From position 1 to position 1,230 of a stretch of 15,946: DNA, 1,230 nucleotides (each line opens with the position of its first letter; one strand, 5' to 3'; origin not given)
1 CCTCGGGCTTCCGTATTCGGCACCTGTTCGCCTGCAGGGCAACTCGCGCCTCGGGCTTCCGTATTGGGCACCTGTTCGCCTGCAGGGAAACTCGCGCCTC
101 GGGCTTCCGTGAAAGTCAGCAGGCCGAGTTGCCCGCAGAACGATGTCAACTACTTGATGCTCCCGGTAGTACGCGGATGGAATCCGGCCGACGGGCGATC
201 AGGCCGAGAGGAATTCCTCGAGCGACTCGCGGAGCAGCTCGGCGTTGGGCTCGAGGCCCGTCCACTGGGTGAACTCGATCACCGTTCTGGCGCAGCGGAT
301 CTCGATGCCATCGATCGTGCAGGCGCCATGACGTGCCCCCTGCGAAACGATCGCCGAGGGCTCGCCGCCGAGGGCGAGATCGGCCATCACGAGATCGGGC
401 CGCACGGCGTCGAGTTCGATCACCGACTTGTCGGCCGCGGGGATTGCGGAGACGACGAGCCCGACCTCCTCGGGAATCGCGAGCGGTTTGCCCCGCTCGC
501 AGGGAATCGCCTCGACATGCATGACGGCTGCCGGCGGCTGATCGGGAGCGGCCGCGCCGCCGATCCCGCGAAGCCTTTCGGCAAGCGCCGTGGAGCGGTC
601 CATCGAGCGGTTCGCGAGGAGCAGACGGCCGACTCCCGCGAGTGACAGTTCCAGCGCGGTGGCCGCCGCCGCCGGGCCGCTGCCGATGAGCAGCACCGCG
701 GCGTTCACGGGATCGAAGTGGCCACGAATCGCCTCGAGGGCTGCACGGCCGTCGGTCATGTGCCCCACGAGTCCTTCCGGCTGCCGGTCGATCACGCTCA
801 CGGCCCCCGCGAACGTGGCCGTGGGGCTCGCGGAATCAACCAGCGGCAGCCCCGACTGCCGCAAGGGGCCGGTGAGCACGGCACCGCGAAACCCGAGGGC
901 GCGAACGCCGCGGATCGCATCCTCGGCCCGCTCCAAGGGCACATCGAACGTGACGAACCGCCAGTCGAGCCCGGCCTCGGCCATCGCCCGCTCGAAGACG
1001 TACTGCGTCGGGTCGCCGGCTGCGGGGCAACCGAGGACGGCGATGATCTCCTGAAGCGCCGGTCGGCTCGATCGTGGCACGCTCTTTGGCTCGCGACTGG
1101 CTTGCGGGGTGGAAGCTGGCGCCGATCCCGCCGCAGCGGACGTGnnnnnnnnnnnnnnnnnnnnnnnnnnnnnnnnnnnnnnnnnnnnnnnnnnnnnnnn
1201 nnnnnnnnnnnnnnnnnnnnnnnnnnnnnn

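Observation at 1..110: Dispersed intergenic repeat family with a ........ core: tandem array at the window start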

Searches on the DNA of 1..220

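Call 77: search_rna_families(source=window, start=1, end=220, threshold=evalue, max_evalue=1)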
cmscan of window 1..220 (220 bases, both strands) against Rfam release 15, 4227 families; matches with E-value up to 1: 0.
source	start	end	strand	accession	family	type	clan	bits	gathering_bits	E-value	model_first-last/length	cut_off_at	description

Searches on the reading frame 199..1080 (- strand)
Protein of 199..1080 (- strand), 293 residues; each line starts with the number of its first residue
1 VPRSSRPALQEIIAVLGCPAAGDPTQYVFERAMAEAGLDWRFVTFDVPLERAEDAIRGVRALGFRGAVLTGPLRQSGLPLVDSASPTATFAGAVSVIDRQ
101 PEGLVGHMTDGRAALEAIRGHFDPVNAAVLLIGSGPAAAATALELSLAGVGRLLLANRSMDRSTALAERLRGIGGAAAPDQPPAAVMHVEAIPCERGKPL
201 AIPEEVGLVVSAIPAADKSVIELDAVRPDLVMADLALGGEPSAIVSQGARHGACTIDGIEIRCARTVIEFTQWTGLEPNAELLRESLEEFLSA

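Call 8: search_protein_families(library=pfam, proteins=[window:199-1080:-])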
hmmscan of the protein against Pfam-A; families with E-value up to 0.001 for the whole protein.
window:199-1080:- (293 aa): 2 families
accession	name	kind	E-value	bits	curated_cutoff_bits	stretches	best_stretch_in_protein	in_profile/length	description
PF08501.16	Shikimate_dh_N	-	5.7e-11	43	27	1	28-97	14-83/83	Shikimate dehydrogenase substrate binding domain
PF01488.26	Shikimate_DH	-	3.6e-05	24.3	24.3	1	126-172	12-58/138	Shikimate / quinate 5-dehydrogenase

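Call 11: find_encoding_contigs(protein=window:199-1080:-, flank=10000, max_places=6)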
Protein window:199-1080:- (293 aa): no gene with exactly this product is on record in the collection.

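Call 66: find_homologous_proteins(query=window:199-1080:-, max_evalue=1e-30)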
Query window:199-1080:- (293 aa): 221 proteins with E <= 1e-30 among 8000 candidates; the best 120 are listed.
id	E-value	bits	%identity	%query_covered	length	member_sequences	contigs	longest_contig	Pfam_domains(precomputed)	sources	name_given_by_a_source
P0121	9.4e-167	571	95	95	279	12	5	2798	PF08501.17,PF01488.27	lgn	-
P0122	9.8e-158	542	91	95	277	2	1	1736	PF08501.17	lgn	-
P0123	4.2e-156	537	86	99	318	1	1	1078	PF08501.17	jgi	-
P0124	2.8e-155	534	89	95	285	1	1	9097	PF08501.17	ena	-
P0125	9.5e-153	526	83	100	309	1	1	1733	PF08501.17,PF01488.27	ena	-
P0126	3.2e-150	517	84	100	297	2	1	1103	PF08501.17,PF01488.27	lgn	-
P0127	9.0e-113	394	66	99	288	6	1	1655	PF08501.17,PF01488.27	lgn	-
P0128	1.2e-106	374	65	100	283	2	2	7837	PF08501.17,PF01488.27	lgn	-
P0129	8.8e-90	319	56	98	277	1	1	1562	PF08501.17,PF01488.27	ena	-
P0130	1.0e-89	319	56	98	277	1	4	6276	PF08501.17,PF01488.27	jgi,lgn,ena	-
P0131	1.9e-89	318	55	98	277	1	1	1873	PF08501.17,PF01488.27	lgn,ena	-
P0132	8.4e-89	316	55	99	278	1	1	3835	PF08501.17,PF01488.27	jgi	-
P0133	9.6e-89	316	55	99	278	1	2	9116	PF08501.17,PF01488.27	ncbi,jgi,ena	jgi:shikimate dehydrogenase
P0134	1.9e-88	315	56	99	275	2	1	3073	PF08501.17,PF01488.27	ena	-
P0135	8.2e-88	313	54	99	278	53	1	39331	PF08501.17,PF03435.25,PF01488.27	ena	-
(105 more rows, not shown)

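Call 67: find_encoding_contigs(protein=P0124, flank=9000, max_places=2)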
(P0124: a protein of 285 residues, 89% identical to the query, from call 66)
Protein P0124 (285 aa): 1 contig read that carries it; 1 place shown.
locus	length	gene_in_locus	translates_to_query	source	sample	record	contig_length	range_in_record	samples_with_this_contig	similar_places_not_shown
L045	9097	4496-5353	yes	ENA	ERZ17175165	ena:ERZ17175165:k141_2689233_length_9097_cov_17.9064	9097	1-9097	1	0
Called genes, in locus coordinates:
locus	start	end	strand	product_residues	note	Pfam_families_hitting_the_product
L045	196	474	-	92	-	PF00381:PTS-HPr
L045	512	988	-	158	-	PF00359:PTS_EIIA_2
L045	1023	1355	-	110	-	PF02482:Ribosomal_S30AE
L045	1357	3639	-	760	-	-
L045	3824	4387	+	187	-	PF13174:TPR_6 (faint), PF13424:TPR_12 (faint), PF07719:TPR_2 (faint), PF12895:ANAPC3 (faint), PF13431:TPR_17 (faint), PF13432:TPR_16, PF14559:TPR_19, PF13428:TPR_14 (weak), +4 more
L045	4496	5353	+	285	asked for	PF08501:Shikimate_dh_N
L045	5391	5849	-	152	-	PF00210:Ferritin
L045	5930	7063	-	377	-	PF02985:HEAT (faint), PF03130:HEAT_PBS (faint), PF13646:HEAT_2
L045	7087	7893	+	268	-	PF21948:LplA-B_cat, PF03099:BPL_LplA_LipB (weak)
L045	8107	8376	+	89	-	-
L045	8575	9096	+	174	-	?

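Call 68: find_encoding_contigs(protein=P0121, flank=3000, max_places=5)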
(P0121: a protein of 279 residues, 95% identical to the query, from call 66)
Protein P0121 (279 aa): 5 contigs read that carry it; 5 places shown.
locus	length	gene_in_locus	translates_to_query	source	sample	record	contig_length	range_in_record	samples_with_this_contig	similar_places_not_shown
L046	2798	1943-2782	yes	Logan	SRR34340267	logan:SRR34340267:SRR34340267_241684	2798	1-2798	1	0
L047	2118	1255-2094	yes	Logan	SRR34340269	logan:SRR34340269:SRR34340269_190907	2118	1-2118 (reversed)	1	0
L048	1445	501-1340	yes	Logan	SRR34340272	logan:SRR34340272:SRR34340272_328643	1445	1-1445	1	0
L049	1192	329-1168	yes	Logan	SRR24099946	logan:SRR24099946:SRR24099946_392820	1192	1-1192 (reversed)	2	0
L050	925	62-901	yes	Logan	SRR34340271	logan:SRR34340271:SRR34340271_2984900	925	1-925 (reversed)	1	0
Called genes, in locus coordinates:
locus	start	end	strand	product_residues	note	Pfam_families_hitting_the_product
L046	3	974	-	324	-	?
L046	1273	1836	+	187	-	PF13174:TPR_6 (faint), PF13424:TPR_12 (faint), PF13431:TPR_17 (faint), PF07719:TPR_2 (faint), PF00515:TPR_1 (faint), PF13432:TPR_16, PF14559:TPR_19 (weak), PF13428:TPR_14 (weak), +3 more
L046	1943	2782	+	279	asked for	PF08501:Shikimate_dh_N, PF01488:Shikimate_DH (faint)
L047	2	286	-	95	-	?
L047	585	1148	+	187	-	PF13174:TPR_6 (faint), PF13424:TPR_12 (faint), PF13431:TPR_17 (faint), PF07719:TPR_2 (faint), PF00515:TPR_1 (faint), PF13432:TPR_16, PF14559:TPR_19 (weak), PF13428:TPR_14 (weak), +3 more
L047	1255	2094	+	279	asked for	PF08501:Shikimate_dh_N, PF01488:Shikimate_DH (faint)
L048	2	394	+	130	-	?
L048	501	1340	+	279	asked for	PF08501:Shikimate_dh_N, PF01488:Shikimate_DH (faint)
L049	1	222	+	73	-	?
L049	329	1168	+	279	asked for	PF08501:Shikimate_dh_N, PF01488:Shikimate_DH (faint)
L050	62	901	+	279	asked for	PF08501:Shikimate_dh_N, PF01488:Shikimate_DH (faint)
